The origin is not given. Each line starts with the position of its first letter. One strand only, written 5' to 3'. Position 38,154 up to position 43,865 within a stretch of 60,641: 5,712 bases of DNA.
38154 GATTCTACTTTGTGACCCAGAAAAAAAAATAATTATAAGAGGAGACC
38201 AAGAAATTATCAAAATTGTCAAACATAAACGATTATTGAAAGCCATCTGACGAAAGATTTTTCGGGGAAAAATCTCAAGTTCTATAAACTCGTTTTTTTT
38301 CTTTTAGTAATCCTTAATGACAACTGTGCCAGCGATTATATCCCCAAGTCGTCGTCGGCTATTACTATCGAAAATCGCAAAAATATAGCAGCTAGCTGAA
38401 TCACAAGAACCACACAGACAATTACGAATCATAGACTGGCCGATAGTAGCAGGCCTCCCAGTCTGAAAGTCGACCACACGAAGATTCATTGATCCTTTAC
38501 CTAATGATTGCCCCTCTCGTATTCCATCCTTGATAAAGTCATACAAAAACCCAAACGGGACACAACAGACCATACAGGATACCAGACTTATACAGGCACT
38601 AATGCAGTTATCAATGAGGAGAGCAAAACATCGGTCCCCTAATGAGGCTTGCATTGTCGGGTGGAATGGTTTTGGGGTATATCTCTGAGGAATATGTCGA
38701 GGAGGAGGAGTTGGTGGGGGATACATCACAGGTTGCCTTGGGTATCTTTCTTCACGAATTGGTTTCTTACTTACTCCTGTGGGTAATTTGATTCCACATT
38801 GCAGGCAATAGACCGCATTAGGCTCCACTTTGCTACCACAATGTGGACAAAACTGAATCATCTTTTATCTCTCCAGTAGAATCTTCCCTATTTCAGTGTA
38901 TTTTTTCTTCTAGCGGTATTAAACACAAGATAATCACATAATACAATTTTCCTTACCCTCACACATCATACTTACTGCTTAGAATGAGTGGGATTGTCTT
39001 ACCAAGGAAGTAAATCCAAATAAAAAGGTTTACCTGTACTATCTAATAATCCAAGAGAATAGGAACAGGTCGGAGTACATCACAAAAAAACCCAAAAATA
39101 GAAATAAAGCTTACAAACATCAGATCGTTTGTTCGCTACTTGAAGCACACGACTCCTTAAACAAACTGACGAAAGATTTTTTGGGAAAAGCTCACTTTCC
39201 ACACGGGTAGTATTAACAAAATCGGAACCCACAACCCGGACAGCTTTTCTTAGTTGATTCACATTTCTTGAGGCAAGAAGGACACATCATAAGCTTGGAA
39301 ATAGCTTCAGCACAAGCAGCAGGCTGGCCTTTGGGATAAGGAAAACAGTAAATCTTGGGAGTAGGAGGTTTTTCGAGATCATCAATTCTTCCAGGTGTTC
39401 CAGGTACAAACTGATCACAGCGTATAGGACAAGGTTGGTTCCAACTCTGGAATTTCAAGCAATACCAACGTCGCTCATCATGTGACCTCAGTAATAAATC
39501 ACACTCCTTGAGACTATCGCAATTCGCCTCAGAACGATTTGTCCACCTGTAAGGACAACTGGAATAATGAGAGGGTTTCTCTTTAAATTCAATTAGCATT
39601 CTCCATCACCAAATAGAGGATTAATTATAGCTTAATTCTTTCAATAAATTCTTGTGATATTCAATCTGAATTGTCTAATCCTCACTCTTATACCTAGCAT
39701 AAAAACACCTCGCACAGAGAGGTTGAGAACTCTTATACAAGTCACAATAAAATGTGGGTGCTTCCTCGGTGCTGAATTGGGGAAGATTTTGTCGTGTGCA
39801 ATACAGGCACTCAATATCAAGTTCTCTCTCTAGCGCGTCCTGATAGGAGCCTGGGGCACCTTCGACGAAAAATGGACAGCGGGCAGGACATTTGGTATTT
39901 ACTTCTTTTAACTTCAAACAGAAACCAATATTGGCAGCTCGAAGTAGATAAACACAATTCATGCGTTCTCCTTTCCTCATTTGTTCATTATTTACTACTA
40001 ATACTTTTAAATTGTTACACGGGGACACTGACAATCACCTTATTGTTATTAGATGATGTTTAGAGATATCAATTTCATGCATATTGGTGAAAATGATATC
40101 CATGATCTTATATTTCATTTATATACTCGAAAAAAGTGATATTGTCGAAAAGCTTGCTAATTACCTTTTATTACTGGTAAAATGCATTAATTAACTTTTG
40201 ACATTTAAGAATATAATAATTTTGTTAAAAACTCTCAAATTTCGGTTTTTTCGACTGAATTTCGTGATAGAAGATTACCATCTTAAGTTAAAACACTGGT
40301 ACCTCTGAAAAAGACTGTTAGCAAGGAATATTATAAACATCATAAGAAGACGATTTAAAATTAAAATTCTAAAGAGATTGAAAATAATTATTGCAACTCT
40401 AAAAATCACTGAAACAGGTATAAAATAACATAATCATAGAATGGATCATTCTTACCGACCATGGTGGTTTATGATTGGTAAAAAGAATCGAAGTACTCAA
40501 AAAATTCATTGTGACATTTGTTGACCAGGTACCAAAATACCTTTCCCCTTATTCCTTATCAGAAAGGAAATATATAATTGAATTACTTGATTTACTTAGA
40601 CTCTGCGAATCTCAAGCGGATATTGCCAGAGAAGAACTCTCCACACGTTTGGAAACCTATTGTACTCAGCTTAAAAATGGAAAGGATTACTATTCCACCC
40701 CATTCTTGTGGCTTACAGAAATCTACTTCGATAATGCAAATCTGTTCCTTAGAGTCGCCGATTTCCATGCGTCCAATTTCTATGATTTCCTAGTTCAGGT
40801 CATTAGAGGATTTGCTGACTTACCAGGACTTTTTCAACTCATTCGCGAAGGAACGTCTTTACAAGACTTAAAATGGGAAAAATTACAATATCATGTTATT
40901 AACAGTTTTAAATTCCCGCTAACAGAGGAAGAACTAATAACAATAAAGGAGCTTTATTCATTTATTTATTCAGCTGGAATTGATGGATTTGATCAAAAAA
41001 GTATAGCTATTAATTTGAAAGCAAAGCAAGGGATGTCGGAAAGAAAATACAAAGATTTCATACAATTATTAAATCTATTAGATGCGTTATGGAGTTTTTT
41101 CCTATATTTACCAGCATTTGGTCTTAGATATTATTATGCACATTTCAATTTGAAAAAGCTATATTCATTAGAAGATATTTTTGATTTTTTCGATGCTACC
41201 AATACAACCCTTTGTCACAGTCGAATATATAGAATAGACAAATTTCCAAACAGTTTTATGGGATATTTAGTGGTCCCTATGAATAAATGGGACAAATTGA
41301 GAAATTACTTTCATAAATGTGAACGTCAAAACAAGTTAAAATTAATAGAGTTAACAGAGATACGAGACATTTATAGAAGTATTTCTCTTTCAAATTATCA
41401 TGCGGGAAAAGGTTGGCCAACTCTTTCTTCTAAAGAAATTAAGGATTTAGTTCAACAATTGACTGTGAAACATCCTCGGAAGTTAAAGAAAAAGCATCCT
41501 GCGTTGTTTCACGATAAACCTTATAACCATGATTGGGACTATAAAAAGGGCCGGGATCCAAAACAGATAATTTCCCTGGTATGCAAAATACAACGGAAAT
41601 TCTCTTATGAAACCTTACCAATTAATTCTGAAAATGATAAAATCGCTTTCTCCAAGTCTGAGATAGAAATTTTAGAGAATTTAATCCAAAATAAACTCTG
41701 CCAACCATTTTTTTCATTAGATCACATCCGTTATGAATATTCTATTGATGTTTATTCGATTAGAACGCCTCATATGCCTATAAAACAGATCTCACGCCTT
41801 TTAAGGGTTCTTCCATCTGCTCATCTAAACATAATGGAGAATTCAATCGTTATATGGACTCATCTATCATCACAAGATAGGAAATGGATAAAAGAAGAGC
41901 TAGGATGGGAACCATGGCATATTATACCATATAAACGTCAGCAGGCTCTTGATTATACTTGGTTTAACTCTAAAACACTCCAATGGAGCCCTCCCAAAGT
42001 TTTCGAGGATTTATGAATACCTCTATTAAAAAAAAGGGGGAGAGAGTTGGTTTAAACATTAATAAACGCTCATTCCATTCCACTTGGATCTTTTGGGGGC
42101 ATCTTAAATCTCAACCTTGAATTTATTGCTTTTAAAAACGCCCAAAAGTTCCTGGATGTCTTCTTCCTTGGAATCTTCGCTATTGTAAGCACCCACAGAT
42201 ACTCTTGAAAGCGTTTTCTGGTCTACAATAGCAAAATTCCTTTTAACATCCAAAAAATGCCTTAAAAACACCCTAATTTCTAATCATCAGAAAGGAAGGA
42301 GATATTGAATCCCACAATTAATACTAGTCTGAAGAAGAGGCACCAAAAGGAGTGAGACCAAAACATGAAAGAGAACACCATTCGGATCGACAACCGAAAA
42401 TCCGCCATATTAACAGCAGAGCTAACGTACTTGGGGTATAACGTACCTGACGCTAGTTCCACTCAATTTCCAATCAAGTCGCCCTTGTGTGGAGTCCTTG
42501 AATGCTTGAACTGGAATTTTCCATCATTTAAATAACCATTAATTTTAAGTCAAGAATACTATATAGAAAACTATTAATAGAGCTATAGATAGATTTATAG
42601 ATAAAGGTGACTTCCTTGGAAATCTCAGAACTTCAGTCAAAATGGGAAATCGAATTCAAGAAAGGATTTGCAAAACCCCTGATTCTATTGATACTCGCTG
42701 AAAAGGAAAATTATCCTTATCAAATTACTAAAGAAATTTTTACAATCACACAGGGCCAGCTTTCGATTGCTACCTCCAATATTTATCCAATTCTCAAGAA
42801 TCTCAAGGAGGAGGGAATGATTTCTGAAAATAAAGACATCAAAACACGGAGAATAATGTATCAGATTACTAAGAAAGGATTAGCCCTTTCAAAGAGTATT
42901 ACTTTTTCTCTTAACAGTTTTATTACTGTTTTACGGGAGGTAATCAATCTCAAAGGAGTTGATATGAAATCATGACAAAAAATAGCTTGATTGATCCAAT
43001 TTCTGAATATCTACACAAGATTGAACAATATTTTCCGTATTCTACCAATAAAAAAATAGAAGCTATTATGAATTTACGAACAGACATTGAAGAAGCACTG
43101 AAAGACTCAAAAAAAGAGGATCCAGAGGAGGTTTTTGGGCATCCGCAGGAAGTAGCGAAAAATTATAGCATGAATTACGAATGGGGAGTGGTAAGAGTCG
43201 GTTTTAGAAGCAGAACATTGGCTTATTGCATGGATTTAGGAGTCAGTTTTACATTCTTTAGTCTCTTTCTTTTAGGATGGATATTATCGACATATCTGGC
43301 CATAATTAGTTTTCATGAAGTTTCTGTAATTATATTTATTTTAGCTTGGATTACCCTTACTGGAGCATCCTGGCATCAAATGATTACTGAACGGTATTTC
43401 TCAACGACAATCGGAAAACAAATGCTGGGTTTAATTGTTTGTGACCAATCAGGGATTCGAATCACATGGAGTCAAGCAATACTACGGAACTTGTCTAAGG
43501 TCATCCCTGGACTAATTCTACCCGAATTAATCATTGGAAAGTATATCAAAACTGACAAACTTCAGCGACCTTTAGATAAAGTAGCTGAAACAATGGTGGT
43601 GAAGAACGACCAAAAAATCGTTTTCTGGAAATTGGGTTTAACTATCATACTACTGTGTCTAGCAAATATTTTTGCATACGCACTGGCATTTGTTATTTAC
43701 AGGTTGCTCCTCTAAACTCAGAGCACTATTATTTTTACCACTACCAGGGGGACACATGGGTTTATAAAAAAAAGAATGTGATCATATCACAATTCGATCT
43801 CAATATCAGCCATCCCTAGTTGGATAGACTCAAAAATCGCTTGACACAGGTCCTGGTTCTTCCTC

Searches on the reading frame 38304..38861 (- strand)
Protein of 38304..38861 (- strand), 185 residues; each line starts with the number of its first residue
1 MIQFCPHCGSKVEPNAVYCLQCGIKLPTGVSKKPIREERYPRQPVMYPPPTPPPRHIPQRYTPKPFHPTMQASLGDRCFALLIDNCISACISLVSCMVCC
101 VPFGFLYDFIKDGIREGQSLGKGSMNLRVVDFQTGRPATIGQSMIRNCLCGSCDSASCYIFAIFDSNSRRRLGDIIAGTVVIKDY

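Call 77: search_protein_families(library=pfam, proteins=[window:38304-38861:-], max_evalue=0.001)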
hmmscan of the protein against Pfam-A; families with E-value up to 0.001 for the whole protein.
window:38304-38861:- (185 aa): 4 families
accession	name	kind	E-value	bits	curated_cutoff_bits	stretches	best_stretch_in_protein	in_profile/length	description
PF06271.18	RDD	-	2.5e-12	47.7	24.1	1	115-178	68-137/137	RDD family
PF13240.11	Zn_Ribbon_1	-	1.6e-07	31.4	25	1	4-25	1-22/23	zinc-ribbon domain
PF24463.1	DUF7577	-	0.00011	22.2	28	1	5-23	5-23/27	Domain of unknown function (DUF7577)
PF12773.13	DZR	-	0.00028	21.4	27.3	1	5-25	1-21/45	Double zinc ribbon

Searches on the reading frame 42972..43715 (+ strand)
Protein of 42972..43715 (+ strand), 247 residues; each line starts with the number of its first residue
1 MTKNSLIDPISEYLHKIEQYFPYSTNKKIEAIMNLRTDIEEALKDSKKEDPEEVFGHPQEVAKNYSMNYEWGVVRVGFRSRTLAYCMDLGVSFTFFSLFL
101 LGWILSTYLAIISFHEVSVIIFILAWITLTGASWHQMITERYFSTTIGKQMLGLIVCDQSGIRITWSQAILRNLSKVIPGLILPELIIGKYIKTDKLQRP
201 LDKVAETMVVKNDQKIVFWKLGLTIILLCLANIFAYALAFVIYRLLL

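Call 77: search_protein_families(library=pfam, proteins=[window:42972-43715:+], max_evalue=0.001)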
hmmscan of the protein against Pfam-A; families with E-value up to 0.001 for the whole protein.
window:42972-43715:+ (247 aa): 1 family
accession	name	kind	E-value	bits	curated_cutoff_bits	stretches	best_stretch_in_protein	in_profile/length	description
PF06271.18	RDD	-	1.1e-07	32.6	24.1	1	77-221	3-107/137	RDD family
